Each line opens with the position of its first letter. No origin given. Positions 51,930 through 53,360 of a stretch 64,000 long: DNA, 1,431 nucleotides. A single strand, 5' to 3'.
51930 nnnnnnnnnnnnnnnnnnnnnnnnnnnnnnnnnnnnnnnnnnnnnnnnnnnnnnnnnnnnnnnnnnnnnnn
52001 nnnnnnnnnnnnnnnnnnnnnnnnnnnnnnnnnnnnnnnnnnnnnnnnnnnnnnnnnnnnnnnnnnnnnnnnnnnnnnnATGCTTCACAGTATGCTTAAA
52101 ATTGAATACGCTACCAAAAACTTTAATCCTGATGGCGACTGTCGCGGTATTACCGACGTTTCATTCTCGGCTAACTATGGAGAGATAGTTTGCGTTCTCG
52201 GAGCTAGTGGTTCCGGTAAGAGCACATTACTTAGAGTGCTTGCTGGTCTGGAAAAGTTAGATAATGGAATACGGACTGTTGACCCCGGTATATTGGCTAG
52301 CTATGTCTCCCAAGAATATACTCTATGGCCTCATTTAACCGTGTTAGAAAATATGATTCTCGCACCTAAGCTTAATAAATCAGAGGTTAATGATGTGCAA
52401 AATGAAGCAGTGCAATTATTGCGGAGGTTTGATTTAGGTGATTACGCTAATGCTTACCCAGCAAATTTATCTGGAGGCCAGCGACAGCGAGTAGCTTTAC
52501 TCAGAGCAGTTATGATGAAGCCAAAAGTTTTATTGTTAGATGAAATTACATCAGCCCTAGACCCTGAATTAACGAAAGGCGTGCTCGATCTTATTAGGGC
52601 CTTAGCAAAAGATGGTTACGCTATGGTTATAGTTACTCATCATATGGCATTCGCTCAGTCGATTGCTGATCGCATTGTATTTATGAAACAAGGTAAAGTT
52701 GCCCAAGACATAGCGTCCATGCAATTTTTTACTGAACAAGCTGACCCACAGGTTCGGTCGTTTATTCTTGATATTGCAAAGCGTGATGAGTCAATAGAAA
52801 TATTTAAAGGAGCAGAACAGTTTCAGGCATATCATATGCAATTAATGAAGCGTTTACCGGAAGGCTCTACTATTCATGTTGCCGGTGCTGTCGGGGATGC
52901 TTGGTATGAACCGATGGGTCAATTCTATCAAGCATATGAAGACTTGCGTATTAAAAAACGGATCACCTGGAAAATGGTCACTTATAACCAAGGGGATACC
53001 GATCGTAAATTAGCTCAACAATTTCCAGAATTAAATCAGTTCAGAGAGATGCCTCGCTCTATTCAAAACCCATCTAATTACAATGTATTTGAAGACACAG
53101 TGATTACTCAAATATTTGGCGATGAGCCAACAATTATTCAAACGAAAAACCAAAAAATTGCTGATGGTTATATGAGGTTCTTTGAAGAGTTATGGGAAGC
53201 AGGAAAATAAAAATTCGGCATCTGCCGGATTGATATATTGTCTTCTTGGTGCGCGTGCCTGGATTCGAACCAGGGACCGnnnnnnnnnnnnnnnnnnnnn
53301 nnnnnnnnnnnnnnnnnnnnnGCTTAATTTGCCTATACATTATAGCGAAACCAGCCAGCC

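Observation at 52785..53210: ABC ATPase carries a C-terminal domain homologous to the effector domain of the local TrmB regulators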

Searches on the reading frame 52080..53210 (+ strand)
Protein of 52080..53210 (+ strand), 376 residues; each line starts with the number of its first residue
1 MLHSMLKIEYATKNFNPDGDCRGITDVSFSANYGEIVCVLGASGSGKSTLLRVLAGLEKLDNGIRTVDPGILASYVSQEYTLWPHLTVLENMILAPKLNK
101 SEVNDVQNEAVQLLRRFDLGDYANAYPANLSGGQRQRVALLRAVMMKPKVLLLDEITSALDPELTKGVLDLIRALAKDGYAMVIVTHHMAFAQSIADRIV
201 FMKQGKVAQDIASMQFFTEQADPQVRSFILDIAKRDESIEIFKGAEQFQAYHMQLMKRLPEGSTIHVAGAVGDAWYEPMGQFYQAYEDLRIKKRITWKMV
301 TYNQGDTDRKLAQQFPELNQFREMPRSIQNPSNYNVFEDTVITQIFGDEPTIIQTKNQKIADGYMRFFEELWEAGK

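Call 4: search_protein_families(library=pfam, proteins=[window:52080-53210:+], max_evalue=1)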
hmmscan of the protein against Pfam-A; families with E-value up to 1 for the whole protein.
window:52080-53210:+ (376 aa): 23 families
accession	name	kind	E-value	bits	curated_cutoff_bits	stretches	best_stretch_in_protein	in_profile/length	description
PF00005.33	ABC_tran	-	2.7e-28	99.7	25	1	25-158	2-137/137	ABC transporter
PF13304.12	AAA_21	-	1.7e-13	51.7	27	2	92-189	192-300/304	AAA domain, putative AbiEii toxin, Type IV TA system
PF02463.25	SMC_N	-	4.8e-07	29.9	40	1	109-202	122-211/220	RecF/RecN/SMC N terminal domain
PF13191.12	AAA_16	-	6.7e-05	23.9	32.6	1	33-178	23-158/167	AAA ATPase domain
PF13401.12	AAA_22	-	0.0027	18.5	27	1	35-178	6-110/130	AAA domain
PF09818.15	ABC_ATPase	-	0.003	17.1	23.2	0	129-208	157-252/283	P-loop domain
PF13555.12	AAA_29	-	0.0051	17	27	1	34-51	23-39/61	P-loop containing region of AAA domain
PF13238.12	AAA_18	-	0.0055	17.6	29.4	1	37-70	1-25/128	AAA domain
PF13521.12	AAA_28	-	0.0068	17.1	27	1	37-80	2-40/164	AAA domain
PF03193.22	RsgA_GTPase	-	0.0077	16.5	30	1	34-59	106-131/174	RsgA GTPase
PF25199.1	nSTAND_NTPase5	-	0.0092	16.3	34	1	35-55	42-62/145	Novel STAND NTPase 5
PF20703.3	nSTAND1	-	0.012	15.7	27.1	1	35-57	34-54/379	Novel STAND NTPase 1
PF07728.20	AAA_5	-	0.014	15.8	22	0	37-56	2-21/139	AAA domain (dynein-related subfamily)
PF05729.18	NACHT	-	0.018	15.3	26.7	1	36-55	2-21/167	NACHT domain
PF13173.12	AAA_14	-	0.034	14.6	27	0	35-56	3-24/129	AAA domain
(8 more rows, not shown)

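Call 10: search_protein_families(library=ncbifam, proteins=[window:52080-53210:+], max_evalue=1)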
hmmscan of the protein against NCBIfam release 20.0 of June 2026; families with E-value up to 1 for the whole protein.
window:52080-53210:+ (376 aa): 198 families (the best 25 are shown)
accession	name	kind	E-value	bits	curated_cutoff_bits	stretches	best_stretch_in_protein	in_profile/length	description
NF007027.0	PRK09493.1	equivalog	8.9e-55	185.6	379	1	12-230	8-237/240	glutamine ABC transporter ATP-binding protein GlnQ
NF008338.0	PRK11124.1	equivalog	3.8e-53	180.5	369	2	75-219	86-231/242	arginine ABC transporter ATP-binding protein ArtP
NF008428.0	PRK11264.1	equivalog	4.3e-53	180.1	406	2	74-229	88-244/250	L-cystine ABC transporter ATP-binding protein TcyN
TIGR03005.1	ectoine_ehuA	equivalog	2.5e-52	177.6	345.4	2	76-232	92-250/252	ectoine/hydroxyectoine ABC transporter ATP-binding protein EhuA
TIGR00968.1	3a0106s01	subfamily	1.8e-47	161.9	342.75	1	8-230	3-232/237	sulfate ABC transporter ATP-binding protein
NF006987.0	PRK09452.1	equivalog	5.3e-47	160.3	482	1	5-240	17-259/378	spermidine/putrescine ABC transporter ATP-binding protein PotA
TIGR03265.1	PhnT2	equivalog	4e-46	157.9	457.7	1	4-232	3-238/353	putative 2-aminoethylphosphonate ABC transporter ATP-binding protein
NF007908.0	PRK10619.1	equivalog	1.7e-45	155.2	466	2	75-229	96-252/257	histidine ABC transporter ATP-binding protein HisP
TIGR01187.1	potA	subfamily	2.6e-44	151.7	355.6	1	39-232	1-204/325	polyamine ABC transporter ATP-binding protein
TIGR01186.1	proV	subfamily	6.5e-44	150.5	326.6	1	19-232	4-233/363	betaine/proline/choline family ABC transporter ATP-binding protein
NF008105.0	PRK10851.1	equivalog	3.4e-41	141.2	502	1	20-240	14-248/362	sulfate/thiosulfate ABC transporter ATP-binding protein CysA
NF000355.4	ribo_prot_ABC_F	equivalog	8e-41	140.4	380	2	24-201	329-498/499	ribosomal protection-like ABC-F family protein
TIGR02315.1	ABC_phnC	equivalog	8.7e-41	139.9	266.1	1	5-219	1-236/243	phosphonate ABC transporter ATP-binding protein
TIGR03258.1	PhnT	equivalog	1e-40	139.9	499.15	1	25-228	25-239/359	2-aminoethylphosphonate ABC transport system ATP-binding subunit PhnT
TIGR00972.1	3a0107s01c2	equivalog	1.7e-39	135.7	343.2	2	76-229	87-243/248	phosphate ABC transporter ATP-binding protein PstB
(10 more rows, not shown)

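Call 36: find_encoding_contigs(protein=window:52080-53210:+, flank=3000, max_places=4)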
Protein window:52080-53210:+ (376 aa): no gene with exactly this product is on record in the collection.

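Call 38: find_encoding_contigs(protein=window:52092-53210:+, flank=2000, max_places=3)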
Protein window:52092-53210:+ (372 aa): no gene with exactly this product is on record in the collection.

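Call 41: list_cluster_members(proteins=[P0159, P0161, window:52080-53210:+, window:52092-53210:+, P0007, P0010, P0015, P0018, P0046])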
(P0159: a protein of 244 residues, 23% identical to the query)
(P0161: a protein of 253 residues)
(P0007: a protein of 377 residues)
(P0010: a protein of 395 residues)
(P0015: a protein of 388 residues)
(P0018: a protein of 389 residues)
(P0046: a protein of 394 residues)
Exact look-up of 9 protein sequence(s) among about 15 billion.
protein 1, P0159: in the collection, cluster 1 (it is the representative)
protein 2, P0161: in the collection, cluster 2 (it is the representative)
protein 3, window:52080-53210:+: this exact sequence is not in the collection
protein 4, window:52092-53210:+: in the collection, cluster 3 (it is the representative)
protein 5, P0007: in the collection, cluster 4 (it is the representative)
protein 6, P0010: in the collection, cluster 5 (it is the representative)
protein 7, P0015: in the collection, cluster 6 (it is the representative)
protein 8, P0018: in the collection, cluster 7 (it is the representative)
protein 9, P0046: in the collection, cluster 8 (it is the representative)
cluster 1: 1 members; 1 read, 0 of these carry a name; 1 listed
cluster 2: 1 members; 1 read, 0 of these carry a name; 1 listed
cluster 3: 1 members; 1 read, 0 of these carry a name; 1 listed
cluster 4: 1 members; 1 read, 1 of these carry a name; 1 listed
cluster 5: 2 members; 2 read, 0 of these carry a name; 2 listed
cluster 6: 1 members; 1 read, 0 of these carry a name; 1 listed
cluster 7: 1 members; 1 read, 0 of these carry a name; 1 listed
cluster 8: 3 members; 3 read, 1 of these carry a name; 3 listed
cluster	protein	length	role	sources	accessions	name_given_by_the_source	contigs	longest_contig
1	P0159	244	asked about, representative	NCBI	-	-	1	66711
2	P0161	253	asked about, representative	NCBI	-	-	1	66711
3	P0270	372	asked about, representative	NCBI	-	-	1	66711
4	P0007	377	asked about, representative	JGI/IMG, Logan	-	ABC-type polar amino acid transport system ATPase subunit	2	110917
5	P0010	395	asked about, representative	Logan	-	-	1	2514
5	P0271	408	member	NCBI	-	-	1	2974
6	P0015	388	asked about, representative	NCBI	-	-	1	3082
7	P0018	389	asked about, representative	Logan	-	-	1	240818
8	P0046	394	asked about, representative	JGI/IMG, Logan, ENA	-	ABC-type polar amino acid transport system ATPase subunit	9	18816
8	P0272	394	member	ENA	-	-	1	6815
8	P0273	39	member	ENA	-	-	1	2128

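Call 56: find_homologous_proteins(query=window:52092-53210:+, max_evalue=1e-20)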
Query window:52092-53210:+ (372 aa): 7504 proteins with E <= 1e-20 among 8000 candidates; the best 120 are listed.
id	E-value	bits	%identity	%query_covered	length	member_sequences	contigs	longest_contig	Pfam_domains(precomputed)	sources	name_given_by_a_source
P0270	1.2e-246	836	100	100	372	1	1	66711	PF00005.34,PF02463.26,PF13304.13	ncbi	-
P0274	1.4e-181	621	75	100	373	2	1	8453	PF00005.34,PF02463.26,PF13304.13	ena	-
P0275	8.2e-180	616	74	100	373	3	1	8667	PF00005.34,PF02463.26,PF13304.13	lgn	-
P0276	5.3e-179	613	72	100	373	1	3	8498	PF00005.34,PF02463.26,PF13304.13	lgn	-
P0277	2.8e-178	611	73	100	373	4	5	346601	PF00005.34,PF03193.23,PF02463.26,PF13304.13,PF13191.13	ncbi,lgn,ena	-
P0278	2.8e-178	611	74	100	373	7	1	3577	PF00005.34,PF02463.26,PF13304.13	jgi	jgi:polar amino acid transport system ATP-binding protein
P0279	3.4e-178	610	73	100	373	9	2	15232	PF00005.34,PF02463.26,PF13304.13,PF13191.13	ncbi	-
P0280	4.5e-178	610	73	100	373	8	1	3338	PF00005.34,PF02463.26,PF13304.13,PF13191.13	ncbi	-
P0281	6.5e-178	609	73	100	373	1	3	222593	PF00005.34,PF02463.26,PF13304.13,PF13191.13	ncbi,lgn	-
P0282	8.5e-178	609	73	100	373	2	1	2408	PF00005.34,PF02463.26,PF13304.13,PF13191.13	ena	-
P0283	1.6e-177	608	73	100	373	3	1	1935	PF00005.34,PF02463.26,PF13304.13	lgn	-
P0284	2.0e-177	608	73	100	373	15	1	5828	PF00005.34,PF02463.26,PF13304.13,PF13191.13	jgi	-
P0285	6.0e-176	603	72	100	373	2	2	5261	PF00005.34,PF02463.26,PF13304.13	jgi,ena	-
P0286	6.7e-176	603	72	100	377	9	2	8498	PF00005.34,PF03193.23,PF02463.26,PF13304.13,PF13191.13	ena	-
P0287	4.6e-175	600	71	100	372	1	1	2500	PF00005.34,PF02463.26,PF13304.13,PF13191.13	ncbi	-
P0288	4.9e-175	600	73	100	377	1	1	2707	PF00005.34,PF02463.26,PF13304.13,PF13191.13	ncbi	-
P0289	8.7e-175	599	71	100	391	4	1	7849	PF00005.34,PF02463.26,PF13304.13,PF13191.13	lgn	-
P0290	2.1e-174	598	72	100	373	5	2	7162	PF00005.34,PF03193.23,PF02463.26,PF13304.13,PF13191.13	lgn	-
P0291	4.4e-174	597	70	100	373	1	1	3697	PF00005.34,PF02463.26,PF13304.13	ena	-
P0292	8.9e-174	596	71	100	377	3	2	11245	PF00005.34,PF02463.26,PF13304.13,PF13191.13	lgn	-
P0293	1.6e-173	595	70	100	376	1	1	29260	PF00005.34,PF02463.26,PF13304.13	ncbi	-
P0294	3.0e-173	594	71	100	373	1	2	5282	PF00005.34,PF02463.26,PF13304.13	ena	-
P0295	4.3e-173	594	70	100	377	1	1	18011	PF00005.34,PF02463.26,PF13304.13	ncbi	-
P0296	6.4e-173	593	72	100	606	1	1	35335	PF13847.13,PF13649.13,PF00005.34,PF02463.26,PF08241.19,PF08242.19,PF13304.13,PF13191.13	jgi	jgi:polar amino acid transport system ATP-binding protein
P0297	1.0e-172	592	71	100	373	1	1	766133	PF00005.34,PF02463.26,PF13304.13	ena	-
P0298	2.4e-172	591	70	100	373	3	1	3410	PF00005.34,PF02463.26,PF13304.13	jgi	jgi:polar amino acid transport system ATP-binding protein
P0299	3.7e-172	591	70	100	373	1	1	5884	PF00005.34,PF13175.13,PF13476.13,PF02463.26,PF13304.13,PF13191.13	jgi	jgi:polar amino acid transport system ATP-binding protein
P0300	4.1e-172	590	71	100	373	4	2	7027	PF09818.16,PF00005.34,PF13175.13,PF03193.23,PF02463.26,PF13304.13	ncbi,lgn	-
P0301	8.1e-172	589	72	99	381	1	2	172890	PF00005.34,PF02463.26,PF13304.13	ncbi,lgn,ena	-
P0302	2.3e-171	588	71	100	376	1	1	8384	PF00005.34,PF02463.26,PF13304.13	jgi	jgi:polar amino acid transport system ATP-binding protein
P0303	2.6e-171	588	71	100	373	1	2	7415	PF00005.34,PF02463.26,PF13304.13,PF13191.13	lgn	-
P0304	2.6e-171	588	70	100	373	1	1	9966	PF00005.34,PF02463.26,PF13304.13,PF13191.13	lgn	-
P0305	4.5e-171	587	69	100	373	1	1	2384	PF00005.34,PF02463.26,PF13304.13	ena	-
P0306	5.6e-171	587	72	98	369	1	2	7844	PF00005.34,PF02463.26,PF13304.13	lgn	-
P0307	6.0e-171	587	71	100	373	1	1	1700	PF00005.34,PF02463.26,PF13304.13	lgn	-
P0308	1.4e-170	585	71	100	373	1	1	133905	PF00005.34,PF02463.26,PF13304.13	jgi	jgi:polar amino acid transport system ATP-binding protein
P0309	8.4e-170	583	70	100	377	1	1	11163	PF09818.16,PF00005.34,PF02463.26,PF13304.13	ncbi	-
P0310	1.3e-169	582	70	100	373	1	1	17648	PF09818.16,PF00005.34,PF02463.26,PF13304.13,PF13191.13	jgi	-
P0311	1.7e-169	582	70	100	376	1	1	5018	PF00005.34,PF03193.23,PF02463.26,PF13304.13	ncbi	-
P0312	2.1e-169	581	69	100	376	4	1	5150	PF00005.34,PF02463.26,PF13304.13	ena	-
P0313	7.9e-169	580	73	95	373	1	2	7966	PF00005.34,PF13401.13,PF02463.26,PF13304.13,PF13191.13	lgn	-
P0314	8.4e-169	579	71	100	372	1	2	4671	PF00005.34,PF02463.26,PF13304.13,PF13191.13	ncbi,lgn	-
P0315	1.9e-168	578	71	96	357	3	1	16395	PF00005.34,PF02463.26,PF13304.13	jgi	jgi:polar amino acid transport system ATP-binding protein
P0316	2.7e-168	578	68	100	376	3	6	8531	PF00005.34,PF02463.26,PF13304.13,PF13191.13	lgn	-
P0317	3.6e-168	577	68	100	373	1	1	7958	PF00005.34,PF02463.26,PF13304.13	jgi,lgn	-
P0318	5.2e-168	577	69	100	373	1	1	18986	PF00005.34,PF02463.26,PF13304.13,PF13191.13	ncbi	-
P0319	6.7e-168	577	70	100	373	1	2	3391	PF00005.34,PF02463.26,PF13304.13,PF13191.13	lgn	-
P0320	7.8e-168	576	69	100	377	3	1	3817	PF00005.34,PF02463.26,PF13304.13,PF13191.13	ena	-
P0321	1.0e-167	576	68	100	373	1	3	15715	PF00005.34,PF02463.26,PF13304.13,PF13191.13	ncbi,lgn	-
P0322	2.1e-167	575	69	100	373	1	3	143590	PF00005.34,PF02463.26,PF13304.13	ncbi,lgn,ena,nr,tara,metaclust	ncbi:MAG: hypothetical protein CL685_03365 [Candidatus Magasanikbacteria bacterium]|nr:hypothetical 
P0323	2.8e-167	574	68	100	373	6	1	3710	PF00005.34,PF02463.26,PF13304.13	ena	-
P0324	2.9e-167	574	68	100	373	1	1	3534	PF00005.34,PF02463.26,PF13304.13,PF13191.13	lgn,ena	-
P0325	4.4e-167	574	69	100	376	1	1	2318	PF00005.34,PF02463.26,PF13304.13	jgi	jgi:ABC-type polar amino acid transport system ATPase subunit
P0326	4.8e-167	574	68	100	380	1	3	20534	PF00005.34,PF02463.26,PF13304.13,PF13191.13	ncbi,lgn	-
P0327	8.0e-167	573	67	100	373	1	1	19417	PF00005.34,PF02463.26,PF13304.13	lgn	-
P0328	2.4e-166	571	69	100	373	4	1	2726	PF00005.34,PF02463.26,PF13304.13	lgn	-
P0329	4.7e-166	570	69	100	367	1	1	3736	PF00005.34,PF03193.23,PF02463.26,PF13304.13,PF13191.13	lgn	-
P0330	1.7e-165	569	68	99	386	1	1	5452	PF00005.34,PF02463.26,PF13304.13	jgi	jgi:polar amino acid transport system ATP-binding protein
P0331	3.3e-165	568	68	100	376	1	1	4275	PF00005.34,PF02463.26,PF13304.13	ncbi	-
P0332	4.8e-165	567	66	100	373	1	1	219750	PF00005.34,PF02463.26,PF13304.13,PF13191.13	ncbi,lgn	ncbi:MAG: ATP-binding cassette domain-containing protein [bacterium]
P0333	5.9e-165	567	66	100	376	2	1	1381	PF09818.16,PF00005.34,PF02463.26,PF13304.13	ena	-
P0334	1.0e-164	566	68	99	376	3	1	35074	PF00005.34,PF02463.26,PF13304.13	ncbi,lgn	-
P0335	1.5e-164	565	68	100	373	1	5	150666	PF00005.34,PF03193.23,PF02463.26,PF13304.13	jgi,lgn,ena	-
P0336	3.0e-164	565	68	100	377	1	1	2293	PF00005.34,PF02463.26,PF13304.13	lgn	-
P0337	4.6e-164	564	67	100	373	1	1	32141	PF00005.34,PF02463.26,PF13304.13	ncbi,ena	-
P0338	2.0e-163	562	66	100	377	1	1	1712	PF00005.34,PF02463.26,PF13304.13,PF13191.13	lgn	-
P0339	5.6e-162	557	67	100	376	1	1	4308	PF00005.34,PF02463.26,PF13304.13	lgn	-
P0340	9.1e-162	556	66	100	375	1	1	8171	PF00005.34,PF02463.26,PF13304.13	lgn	-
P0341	7.0e-160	550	64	100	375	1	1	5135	PF00005.34,PF03193.23,PF02463.26,PF13304.13,PF13191.13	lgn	-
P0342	1.2e-159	549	66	100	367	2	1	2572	PF00005.34,PF03193.23,PF02463.26,PF13304.13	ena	-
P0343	3.3e-159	548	66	100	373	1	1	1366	PF00005.34,PF02463.26,PF13304.13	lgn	-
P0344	2.3e-158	545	64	100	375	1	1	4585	PF00005.34,PF13175.13,PF02463.26,PF13304.13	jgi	-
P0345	6.0e-157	541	64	100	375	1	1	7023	PF00005.34,PF02463.26,PF13304.13,PF13191.13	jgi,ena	-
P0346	6.5e-157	540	64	99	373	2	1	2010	PF00005.34,PF02463.26,PF13304.13,PF13191.13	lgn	-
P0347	6.1e-156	537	64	100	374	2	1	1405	PF00005.34,PF02463.26,PF13304.13,PF13191.13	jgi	jgi:polar amino acid transport system ATP-binding protein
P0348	6.6e-156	537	64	100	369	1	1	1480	PF00005.34,PF02463.26,PF13304.13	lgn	-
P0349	9.4e-155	533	64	99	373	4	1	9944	PF00005.34,PF02463.26,PF13304.13,PF13191.13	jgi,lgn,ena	-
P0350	4.5e-154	531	63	100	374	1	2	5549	PF00005.34,PF02463.26,PF13304.13,PF13191.13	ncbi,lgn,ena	-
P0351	1.1e-153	530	63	100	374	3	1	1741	PF00005.34,PF02463.26,PF13304.13,PF13191.13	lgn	-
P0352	1.1e-153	530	63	100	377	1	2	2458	PF00005.34,PF02463.26,PF13304.13,PF13191.13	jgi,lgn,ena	-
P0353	5.4e-153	527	64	100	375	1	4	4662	PF09818.16,PF00005.34,PF02463.26,PF13304.13,PF13191.13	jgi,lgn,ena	-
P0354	1.8e-152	526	63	99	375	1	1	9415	PF00005.34,PF02463.26,PF13304.13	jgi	jgi:polar amino acid transport system ATP-binding protein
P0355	1.4e-151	523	63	99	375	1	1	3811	PF00005.34,PF02463.26,PF13304.13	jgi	jgi:polar amino acid transport system ATP-binding protein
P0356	2.6e-151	522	62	100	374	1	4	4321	PF00005.34,PF02463.26,PF13304.13,PF13191.13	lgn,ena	-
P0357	3.8e-151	521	61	100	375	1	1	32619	PF00005.34,PF02463.26,PF13304.13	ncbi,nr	ncbi:MAG: ATP-binding cassette domain-containing protein [Candidatus Kerfeldbacteria bacterium]|nr:A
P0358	4.3e-151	521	63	100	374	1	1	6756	PF00005.34,PF02463.26,PF13304.13,PF13191.13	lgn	-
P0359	7.2e-151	521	63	99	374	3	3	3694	PF00005.34,PF03193.23,PF02463.26,PF13304.13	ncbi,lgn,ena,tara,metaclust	tara:strand:- start:3 stop:1127 length:1125 start_codon:yes stop_codon:yes gene_type:complete|metacl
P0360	2.7e-150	519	62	99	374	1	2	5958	PF00005.34,PF02463.26,PF13304.13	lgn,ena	-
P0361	5.2e-150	518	64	99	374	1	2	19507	PF00005.34,PF02463.26,PF13304.13,PF13191.13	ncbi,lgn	-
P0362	1.2e-149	516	63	99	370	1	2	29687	PF00005.34,PF02463.26,PF13304.13,PF13191.13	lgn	-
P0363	2.2e-149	516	61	99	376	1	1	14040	PF00005.34,PF02463.26,PF13304.13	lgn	-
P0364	7.6e-149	514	62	100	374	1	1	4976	PF00005.34,PF02463.26,PF13304.13,PF13191.13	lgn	-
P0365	1.0e-148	513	61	100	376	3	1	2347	PF00005.34,PF02463.26,PF13304.13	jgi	jgi:ABC-type polar amino acid transport system ATPase subunit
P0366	1.7e-148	513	63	100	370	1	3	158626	PF00005.34,PF02463.26,PF13304.13,PF13191.13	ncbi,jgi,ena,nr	ncbi:amino acid ABC transporter ATP-binding protein [Candidatus Uhrbacteria bacterium]|jgi:polar ami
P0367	5.0e-148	511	65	95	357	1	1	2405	PF00005.34,PF02463.26,PF13304.13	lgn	-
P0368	1.7e-147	509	61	100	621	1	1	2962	PF13847.13,PF13489.13,PF13649.13,PF00005.34,PF00891.25,PF02463.26,PF01209.25,PF08241.19,PF08242.19,PF13304.13,PF13191.13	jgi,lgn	jgi:polar amino acid transport system ATP-binding protein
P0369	2.7e-147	509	61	99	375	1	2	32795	PF00005.34,PF02463.26,PF13304.13,PF13191.13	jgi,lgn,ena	-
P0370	7.7e-146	504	59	100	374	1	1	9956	PF00005.34,PF02463.26,PF01637.25,PF13304.13,PF13191.13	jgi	jgi:polar amino acid transport system ATP-binding protein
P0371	7.9e-145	501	62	99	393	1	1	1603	PF00005.34,PF02463.26,PF13304.13,PF13191.13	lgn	-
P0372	1.1e-144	500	58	100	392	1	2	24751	PF00005.34,PF02463.26,PF13304.13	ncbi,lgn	-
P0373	1.5e-143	496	59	100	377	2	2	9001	PF00005.34,PF02463.26,PF13304.13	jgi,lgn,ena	-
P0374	2.8e-143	496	58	99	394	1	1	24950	PF00005.34,PF02463.26,PF13304.13,PF13191.13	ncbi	-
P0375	3.6e-142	492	59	98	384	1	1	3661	PF09818.16,PF00005.34,PF02463.26,PF13304.13,PF13191.13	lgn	-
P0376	4.6e-142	492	59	99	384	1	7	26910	PF00005.34,PF02463.26,PF13304.13,PF13191.13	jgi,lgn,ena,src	-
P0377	1.6e-141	490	61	100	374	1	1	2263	PF00005.34,PF13555.13,PF02463.26,PF13304.13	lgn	-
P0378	1.7e-139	483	59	98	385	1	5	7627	PF09818.16,PF00005.34,PF02463.26,PF13304.13,PF13191.13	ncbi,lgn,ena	-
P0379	1.9e-139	483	59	99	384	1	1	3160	PF09818.16,PF00005.34,PF02463.26,PF13304.13,PF13191.13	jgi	jgi:polar amino acid transport system ATP-binding protein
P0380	1.2e-138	480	57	99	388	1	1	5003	PF00005.34,PF02463.26,PF13304.13,PF13191.13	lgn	-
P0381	1.4e-137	477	57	99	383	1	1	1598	PF00005.34,PF02463.26,PF13304.13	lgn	-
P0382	1.3e-135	470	60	91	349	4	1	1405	PF00005.34,PF02463.26,PF13304.13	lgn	-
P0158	2.9e-135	469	72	78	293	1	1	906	PF00005.34,PF02463.26,PF13304.13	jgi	jgi:polar amino acid transport system ATP-binding protein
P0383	9.7e-135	467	57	98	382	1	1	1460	PF00005.34,PF02463.26,PF13304.13,PF13191.13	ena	-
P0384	2.3e-134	466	65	87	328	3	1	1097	PF00005.34,PF13304.13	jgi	-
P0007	1.9e-133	463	55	99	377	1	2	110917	PF00005.34,PF13555.13,PF02463.26,PF13304.13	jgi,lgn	jgi:ABC-type polar amino acid transport system ATPase subunit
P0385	6.6e-133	461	58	94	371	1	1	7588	PF00005.34,PF02463.26,PF13304.13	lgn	-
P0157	1.6e-131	457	77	70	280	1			PF00005.34,PF02463.26,PF13304.13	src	-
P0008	1.4e-127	444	68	78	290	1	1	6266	PF00005.34,PF02463.26,PF13304.13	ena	-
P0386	1.4e-123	431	51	100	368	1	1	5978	PF00005.34,PF13175.13,PF03193.23,PF02463.26,PF13304.13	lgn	-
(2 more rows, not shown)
